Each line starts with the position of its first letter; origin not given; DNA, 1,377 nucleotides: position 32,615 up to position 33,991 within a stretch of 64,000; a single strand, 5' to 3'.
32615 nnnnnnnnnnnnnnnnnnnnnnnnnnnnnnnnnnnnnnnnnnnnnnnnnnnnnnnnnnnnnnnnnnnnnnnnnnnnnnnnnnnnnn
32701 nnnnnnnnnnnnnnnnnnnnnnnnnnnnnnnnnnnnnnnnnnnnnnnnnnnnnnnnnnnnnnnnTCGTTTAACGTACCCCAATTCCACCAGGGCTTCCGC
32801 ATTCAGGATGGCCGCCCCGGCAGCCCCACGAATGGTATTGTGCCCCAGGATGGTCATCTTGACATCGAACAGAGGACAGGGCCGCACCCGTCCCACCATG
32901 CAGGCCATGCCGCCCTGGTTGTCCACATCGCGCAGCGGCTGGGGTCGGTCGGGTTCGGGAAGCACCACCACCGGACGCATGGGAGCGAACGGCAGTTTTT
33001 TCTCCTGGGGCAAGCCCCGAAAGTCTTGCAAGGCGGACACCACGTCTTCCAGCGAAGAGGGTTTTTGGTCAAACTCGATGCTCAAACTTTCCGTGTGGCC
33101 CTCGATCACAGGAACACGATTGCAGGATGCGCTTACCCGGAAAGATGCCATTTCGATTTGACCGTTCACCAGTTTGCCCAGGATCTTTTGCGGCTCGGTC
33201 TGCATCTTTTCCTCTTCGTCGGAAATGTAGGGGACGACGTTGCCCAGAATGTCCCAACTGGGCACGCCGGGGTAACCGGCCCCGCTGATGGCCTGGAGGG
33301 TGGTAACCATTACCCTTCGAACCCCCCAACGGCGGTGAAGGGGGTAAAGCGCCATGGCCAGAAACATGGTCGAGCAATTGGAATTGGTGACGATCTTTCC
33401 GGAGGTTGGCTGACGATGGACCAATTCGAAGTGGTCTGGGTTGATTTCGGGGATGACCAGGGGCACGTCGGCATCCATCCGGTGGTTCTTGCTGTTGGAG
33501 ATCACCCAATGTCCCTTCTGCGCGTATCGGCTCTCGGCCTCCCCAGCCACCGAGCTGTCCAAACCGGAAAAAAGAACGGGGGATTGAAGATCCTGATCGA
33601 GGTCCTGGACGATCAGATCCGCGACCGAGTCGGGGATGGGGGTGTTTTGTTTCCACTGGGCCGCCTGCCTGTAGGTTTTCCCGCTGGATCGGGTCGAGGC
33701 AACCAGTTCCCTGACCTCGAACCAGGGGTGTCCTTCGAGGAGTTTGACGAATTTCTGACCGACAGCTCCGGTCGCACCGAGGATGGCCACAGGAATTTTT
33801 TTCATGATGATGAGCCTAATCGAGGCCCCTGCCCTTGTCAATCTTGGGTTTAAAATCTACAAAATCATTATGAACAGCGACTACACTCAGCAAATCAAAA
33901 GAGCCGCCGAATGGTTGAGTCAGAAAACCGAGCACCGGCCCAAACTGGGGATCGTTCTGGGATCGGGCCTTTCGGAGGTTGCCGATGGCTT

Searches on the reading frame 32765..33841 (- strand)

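Call 38: search_protein_families(library=pfam, proteins=[window:32765-33841:-], max_evalue=0.00001)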
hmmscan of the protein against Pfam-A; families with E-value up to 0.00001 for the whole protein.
window:32765-33841:- (359 aa): 2 families
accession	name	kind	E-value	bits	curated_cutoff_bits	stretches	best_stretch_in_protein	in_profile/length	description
PF02774.23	Semialdhyde_dhC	-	1.4e-38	133.3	26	1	165-337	1-183/184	Semialdehyde dehydrogenase, dimerisation domain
PF01118.30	Semialdhyde_dh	-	1.7e-29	103.2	26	1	18-139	2-119/121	Semialdehyde dehydrogenase, NAD binding domain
